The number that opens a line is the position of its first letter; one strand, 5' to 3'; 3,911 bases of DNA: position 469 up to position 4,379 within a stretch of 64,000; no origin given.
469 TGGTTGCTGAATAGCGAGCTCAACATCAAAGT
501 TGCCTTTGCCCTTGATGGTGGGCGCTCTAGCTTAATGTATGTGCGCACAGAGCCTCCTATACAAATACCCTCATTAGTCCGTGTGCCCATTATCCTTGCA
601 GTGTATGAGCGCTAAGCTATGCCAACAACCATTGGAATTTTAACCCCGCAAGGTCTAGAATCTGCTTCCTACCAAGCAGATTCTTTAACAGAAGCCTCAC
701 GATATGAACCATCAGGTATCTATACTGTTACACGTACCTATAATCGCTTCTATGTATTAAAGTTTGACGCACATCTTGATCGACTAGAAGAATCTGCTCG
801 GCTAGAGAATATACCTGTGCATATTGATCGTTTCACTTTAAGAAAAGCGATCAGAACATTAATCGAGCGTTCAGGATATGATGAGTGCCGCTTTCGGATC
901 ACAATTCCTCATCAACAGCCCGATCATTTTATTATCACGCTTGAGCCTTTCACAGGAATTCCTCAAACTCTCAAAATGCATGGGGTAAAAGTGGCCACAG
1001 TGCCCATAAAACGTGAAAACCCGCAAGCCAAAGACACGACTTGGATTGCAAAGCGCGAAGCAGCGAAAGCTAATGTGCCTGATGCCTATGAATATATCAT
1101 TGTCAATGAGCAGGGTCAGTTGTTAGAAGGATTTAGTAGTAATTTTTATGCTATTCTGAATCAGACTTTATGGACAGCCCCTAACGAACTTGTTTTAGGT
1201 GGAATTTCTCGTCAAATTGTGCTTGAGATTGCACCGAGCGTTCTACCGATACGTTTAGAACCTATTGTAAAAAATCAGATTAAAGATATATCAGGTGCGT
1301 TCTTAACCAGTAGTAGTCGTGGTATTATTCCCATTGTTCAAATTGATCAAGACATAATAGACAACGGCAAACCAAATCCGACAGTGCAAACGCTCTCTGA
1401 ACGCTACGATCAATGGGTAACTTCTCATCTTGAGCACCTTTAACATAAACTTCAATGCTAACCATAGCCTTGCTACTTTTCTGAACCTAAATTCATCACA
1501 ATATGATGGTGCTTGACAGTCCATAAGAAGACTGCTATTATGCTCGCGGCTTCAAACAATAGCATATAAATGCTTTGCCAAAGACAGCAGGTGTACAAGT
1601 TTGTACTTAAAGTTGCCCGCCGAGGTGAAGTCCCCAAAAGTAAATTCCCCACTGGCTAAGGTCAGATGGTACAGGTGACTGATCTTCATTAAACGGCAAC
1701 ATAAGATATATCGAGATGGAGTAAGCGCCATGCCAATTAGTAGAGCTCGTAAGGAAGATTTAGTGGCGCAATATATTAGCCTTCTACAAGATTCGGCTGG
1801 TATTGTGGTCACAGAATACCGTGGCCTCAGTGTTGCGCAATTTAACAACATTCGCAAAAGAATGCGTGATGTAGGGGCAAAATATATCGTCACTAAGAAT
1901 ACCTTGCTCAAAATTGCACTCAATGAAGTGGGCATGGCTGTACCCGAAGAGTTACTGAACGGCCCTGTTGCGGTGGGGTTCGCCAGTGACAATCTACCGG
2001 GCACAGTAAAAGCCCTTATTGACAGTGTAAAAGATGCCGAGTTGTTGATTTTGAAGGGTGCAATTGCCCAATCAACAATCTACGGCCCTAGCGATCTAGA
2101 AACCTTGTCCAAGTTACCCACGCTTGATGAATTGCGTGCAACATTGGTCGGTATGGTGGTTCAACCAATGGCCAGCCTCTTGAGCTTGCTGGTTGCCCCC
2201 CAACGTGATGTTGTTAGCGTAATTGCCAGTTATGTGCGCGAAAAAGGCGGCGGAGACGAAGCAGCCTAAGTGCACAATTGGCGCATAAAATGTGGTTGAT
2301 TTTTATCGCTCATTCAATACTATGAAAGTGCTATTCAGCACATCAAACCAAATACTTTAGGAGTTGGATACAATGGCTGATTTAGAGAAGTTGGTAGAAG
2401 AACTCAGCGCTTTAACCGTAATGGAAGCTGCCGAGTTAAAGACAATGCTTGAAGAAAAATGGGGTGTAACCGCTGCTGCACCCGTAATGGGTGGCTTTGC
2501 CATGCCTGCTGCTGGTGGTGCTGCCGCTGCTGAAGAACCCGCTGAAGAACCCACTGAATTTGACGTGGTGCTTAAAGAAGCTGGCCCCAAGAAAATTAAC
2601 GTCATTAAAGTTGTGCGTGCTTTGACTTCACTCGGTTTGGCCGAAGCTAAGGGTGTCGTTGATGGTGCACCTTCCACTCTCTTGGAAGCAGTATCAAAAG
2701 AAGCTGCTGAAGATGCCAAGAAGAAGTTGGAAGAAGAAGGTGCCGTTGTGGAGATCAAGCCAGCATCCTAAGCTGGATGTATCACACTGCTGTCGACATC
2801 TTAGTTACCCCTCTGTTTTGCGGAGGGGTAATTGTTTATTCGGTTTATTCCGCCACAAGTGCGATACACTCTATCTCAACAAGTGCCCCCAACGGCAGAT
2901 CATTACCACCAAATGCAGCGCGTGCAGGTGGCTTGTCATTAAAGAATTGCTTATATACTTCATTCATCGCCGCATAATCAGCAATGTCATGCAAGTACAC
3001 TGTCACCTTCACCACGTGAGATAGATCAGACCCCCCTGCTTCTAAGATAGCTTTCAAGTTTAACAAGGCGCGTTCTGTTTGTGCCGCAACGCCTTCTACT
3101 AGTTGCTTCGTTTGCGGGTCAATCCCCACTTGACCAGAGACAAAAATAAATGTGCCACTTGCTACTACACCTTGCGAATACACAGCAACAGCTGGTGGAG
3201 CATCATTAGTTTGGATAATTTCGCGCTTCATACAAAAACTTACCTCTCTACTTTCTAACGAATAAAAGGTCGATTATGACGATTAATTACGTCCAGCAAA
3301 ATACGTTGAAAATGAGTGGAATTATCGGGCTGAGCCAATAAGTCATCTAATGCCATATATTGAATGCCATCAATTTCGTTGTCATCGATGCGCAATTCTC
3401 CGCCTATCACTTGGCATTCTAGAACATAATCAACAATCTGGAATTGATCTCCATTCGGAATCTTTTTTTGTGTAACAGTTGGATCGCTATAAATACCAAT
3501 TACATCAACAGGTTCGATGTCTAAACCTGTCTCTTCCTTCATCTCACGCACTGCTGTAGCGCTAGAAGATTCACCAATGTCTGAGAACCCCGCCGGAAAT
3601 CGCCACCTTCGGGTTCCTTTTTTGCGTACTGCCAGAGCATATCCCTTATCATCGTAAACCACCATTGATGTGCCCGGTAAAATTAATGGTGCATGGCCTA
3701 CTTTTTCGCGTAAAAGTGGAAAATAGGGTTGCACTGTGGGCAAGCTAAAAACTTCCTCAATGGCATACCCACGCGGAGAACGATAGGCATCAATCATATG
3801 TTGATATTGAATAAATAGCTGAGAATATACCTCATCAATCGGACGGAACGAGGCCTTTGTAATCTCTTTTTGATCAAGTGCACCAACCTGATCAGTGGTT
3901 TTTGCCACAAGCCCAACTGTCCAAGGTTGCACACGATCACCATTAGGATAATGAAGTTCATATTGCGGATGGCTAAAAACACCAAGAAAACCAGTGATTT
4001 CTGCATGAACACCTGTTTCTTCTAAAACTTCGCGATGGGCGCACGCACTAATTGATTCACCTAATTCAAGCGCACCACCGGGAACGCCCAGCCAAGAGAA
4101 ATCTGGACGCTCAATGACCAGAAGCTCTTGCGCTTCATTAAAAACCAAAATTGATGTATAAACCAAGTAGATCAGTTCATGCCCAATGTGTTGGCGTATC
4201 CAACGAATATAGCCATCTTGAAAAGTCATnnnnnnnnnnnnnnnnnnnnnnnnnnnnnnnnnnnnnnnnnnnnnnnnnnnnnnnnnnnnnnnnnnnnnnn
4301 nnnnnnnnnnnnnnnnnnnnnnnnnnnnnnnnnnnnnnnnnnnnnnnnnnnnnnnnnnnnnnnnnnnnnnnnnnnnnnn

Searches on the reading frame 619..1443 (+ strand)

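Call 22: search_protein_families(library=pfam, proteins=[window:619-1443:+], max_evalue=0.01)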
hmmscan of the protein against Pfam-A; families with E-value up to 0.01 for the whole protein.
window:619-1443:+ (274 aa): 1 family
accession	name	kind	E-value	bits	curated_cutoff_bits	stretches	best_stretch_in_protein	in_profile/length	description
PF01063.24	Aminotran_4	-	4.3e-34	118.8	28.5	1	33-242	1-223/223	Amino-transferase class IV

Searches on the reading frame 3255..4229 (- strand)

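Call 23: search_protein_families(library=pfam, proteins=[window:3255-4229:-], max_evalue=0.01)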
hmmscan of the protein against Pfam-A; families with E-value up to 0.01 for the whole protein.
window:3255-4229:- (324 aa): 1 family
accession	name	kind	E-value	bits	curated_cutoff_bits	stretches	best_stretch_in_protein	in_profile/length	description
PF00293.34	NUDIX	-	2.2e-37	128.5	21.1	2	185-306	4-127/134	NUDIX domain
